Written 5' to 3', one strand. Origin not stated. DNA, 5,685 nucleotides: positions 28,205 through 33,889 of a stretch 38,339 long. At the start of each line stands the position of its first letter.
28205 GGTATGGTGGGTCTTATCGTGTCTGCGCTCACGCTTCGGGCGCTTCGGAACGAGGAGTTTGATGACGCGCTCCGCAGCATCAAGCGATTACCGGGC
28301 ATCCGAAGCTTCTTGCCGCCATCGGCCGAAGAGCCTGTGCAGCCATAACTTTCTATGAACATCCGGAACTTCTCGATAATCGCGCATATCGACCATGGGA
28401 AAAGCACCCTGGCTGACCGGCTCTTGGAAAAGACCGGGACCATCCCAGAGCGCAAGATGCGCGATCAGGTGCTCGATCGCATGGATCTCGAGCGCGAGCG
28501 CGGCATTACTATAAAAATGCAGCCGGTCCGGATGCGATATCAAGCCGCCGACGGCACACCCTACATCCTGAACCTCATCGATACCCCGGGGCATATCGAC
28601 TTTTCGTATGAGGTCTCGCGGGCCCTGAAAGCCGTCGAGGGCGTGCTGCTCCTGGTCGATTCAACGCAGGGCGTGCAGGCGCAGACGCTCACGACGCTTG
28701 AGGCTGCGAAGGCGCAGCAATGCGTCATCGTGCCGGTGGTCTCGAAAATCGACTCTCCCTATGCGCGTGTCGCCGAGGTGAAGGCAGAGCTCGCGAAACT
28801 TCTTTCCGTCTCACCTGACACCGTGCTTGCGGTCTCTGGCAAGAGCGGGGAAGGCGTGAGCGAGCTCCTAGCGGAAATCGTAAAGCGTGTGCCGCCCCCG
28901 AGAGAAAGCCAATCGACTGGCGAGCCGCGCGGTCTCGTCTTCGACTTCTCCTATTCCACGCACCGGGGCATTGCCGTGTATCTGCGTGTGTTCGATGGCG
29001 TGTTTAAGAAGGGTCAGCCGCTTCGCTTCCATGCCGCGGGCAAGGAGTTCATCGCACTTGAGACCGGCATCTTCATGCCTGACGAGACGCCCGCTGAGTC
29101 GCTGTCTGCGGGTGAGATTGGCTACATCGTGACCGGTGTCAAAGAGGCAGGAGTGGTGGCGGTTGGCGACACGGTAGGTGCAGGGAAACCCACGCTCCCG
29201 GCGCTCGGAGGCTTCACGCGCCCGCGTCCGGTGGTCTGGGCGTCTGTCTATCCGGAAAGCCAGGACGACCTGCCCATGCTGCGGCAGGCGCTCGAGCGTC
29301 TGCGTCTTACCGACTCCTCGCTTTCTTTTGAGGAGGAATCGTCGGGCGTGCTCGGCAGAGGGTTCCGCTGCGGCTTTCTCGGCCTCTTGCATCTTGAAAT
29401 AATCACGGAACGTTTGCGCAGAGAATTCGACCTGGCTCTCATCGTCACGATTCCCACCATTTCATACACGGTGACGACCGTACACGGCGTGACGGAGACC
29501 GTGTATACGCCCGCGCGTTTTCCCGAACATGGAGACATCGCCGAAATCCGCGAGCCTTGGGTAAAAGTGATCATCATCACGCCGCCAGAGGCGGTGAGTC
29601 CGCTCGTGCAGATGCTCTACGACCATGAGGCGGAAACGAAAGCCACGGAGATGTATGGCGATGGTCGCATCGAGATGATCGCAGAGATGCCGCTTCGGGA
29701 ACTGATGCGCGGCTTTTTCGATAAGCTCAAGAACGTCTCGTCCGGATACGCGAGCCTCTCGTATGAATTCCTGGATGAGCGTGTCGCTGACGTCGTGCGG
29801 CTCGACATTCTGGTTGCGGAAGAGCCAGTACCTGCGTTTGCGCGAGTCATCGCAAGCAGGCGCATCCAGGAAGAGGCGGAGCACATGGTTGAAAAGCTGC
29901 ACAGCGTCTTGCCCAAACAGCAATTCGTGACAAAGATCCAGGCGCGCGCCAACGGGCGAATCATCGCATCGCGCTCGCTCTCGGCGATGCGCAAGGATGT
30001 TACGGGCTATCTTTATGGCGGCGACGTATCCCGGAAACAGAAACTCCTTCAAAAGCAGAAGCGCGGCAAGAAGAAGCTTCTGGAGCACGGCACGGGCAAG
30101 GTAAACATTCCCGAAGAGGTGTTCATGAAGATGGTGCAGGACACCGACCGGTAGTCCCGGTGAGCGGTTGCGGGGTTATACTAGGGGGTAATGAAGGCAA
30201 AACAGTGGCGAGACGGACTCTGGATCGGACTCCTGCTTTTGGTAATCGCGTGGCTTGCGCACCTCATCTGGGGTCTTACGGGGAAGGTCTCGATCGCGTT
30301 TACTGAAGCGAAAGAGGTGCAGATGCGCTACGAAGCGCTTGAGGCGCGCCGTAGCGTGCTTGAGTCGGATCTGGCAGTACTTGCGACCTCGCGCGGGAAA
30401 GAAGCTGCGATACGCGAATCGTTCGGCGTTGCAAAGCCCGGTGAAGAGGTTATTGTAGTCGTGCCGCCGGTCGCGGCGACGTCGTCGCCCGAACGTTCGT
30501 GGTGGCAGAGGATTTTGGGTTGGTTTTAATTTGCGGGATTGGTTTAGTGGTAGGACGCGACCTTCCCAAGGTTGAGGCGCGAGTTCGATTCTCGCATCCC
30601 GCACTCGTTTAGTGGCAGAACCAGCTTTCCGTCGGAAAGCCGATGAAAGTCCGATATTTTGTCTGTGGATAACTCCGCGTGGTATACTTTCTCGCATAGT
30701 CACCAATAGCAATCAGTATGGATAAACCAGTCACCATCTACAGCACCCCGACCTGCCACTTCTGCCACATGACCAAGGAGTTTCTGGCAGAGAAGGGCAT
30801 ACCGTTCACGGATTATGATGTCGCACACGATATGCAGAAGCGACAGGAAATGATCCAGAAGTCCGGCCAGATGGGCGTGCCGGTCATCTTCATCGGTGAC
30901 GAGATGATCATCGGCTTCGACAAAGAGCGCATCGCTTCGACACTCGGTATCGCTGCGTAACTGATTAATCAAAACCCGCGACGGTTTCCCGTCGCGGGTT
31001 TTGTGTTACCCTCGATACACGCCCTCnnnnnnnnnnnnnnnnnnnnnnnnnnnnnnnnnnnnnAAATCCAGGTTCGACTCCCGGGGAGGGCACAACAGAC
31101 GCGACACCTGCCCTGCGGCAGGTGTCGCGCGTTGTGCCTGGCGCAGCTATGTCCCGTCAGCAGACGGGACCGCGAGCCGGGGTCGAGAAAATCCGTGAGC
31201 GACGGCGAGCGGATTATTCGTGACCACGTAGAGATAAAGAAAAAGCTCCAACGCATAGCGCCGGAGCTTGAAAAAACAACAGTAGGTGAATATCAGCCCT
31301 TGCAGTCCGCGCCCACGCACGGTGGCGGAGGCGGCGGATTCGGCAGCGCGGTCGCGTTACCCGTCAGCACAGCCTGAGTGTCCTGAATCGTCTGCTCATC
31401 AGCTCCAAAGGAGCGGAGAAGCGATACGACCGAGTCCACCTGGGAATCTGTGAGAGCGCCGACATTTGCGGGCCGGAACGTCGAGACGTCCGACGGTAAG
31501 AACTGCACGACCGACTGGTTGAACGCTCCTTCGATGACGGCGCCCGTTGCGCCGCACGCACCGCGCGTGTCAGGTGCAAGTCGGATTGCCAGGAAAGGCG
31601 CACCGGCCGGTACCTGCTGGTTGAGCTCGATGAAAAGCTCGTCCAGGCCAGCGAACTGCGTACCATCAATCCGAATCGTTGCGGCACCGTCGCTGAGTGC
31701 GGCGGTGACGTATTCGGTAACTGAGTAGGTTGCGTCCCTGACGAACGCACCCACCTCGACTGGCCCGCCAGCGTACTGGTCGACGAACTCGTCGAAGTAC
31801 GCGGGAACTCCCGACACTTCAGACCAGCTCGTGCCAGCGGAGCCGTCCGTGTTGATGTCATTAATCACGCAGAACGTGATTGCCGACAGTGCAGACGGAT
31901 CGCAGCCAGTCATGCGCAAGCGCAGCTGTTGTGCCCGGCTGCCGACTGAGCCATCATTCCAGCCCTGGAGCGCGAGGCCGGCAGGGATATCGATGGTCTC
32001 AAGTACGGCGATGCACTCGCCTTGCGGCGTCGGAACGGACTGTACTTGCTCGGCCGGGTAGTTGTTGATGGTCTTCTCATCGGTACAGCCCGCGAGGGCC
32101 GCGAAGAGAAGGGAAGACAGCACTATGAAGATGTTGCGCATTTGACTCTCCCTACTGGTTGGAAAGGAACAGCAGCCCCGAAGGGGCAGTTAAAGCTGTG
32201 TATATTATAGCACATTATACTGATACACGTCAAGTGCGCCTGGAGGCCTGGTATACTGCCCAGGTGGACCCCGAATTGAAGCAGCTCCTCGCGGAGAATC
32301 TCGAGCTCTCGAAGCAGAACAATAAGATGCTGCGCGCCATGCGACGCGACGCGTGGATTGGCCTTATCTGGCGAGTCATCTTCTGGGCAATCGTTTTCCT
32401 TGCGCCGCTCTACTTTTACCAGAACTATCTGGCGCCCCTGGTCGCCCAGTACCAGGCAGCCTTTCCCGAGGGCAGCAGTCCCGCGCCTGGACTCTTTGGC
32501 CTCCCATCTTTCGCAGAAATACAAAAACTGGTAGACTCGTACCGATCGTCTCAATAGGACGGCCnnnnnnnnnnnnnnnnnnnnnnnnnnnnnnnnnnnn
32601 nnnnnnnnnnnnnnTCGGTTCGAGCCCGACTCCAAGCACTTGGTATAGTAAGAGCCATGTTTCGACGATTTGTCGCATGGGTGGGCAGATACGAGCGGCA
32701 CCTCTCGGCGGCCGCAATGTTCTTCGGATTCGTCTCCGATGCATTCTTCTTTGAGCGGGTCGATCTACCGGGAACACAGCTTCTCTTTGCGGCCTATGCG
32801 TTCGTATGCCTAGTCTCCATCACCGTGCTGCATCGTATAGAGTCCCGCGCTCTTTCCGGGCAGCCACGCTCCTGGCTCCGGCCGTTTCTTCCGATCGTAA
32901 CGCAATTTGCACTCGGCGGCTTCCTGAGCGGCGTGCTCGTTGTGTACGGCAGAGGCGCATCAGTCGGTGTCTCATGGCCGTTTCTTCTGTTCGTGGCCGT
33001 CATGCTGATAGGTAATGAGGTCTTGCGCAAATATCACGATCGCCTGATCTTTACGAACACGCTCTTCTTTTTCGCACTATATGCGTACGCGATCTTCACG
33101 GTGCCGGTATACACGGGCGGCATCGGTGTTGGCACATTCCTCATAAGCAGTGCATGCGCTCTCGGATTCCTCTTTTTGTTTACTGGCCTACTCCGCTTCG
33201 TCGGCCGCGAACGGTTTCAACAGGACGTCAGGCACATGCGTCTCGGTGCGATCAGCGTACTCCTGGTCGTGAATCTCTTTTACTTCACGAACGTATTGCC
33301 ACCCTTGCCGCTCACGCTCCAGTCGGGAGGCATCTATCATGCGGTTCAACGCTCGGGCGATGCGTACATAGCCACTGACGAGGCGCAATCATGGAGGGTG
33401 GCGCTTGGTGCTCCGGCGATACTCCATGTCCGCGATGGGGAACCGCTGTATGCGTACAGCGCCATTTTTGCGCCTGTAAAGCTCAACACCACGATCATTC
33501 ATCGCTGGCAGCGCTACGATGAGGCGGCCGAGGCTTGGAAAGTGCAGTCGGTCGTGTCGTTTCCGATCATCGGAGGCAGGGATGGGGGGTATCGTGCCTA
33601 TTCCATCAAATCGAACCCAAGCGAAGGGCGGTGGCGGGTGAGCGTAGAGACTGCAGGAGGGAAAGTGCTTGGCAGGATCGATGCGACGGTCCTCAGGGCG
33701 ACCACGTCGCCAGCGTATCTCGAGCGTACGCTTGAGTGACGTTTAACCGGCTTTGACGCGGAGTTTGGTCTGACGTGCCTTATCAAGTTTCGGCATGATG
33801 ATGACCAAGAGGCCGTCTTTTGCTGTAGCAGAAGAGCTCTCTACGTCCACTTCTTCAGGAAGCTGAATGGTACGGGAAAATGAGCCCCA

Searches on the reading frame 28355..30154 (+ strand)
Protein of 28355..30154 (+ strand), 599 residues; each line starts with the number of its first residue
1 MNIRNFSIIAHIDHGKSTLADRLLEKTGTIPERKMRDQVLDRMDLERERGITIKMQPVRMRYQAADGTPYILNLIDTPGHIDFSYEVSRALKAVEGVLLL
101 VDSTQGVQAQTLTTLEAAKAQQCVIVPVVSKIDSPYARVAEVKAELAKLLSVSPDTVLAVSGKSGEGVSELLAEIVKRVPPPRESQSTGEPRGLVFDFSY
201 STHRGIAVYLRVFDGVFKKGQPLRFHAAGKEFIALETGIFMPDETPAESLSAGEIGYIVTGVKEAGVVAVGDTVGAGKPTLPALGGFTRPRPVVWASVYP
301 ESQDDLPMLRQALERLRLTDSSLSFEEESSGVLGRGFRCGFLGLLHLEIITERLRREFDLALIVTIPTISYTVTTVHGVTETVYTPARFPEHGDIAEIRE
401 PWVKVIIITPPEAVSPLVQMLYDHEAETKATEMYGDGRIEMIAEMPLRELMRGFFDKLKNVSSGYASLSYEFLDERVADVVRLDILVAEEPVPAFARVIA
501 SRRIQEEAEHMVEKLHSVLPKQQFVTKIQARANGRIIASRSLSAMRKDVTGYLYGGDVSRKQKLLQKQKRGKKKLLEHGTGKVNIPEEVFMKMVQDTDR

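Call 22: search_protein_families(library=pfam, proteins=[window:28355-30154:+], max_evalue=0.01)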
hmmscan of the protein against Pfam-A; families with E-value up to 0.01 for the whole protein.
window:28355-30154:+ (599 aa): 7 families
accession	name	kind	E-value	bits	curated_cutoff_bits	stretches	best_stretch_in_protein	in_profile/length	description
PF00009.33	GTP_EFTU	-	2.1e-51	174.6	26.5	1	2-180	2-187/188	Elongation factor Tu GTP binding domain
PF06421.17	LepA_C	-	6.7e-32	110.2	29.7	1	488-594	2-106/107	GTP-binding protein LepA C-terminus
PF00679.30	EFG_C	-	6.5e-13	49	27.9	1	398-473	2-76/89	Elongation factor G C-terminus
PF14492.12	EFG_III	-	2.2e-08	34.5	27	1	290-364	2-73/75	Elongation Factor G, domain III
PF03144.31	GTP_EFTU_D2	-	5e-05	24.1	30.3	1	208-274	4-72/73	Elongation factor Tu domain 2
PF01926.29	MMR_HSR1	-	0.00015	22.3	21.9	1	14-124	10-108/113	50S ribosome-binding GTPase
PF22042.2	EF-G_D2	-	0.0033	17.9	27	1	192-274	3-81/84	Elongation factor G domain 2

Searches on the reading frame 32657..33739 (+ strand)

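Call 66: search_protein_families(library=pfam, proteins=[window:32657-33739:+], max_evalue=0.001)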
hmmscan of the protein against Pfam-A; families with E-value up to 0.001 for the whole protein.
window:32657-33739:+ (360 aa): 1 family
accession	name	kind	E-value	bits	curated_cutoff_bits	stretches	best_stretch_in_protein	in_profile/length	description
PF11141.13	DUF2914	-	4e-13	49.3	23.6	1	278-342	2-59/62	Protein of unknown function (DUF2914)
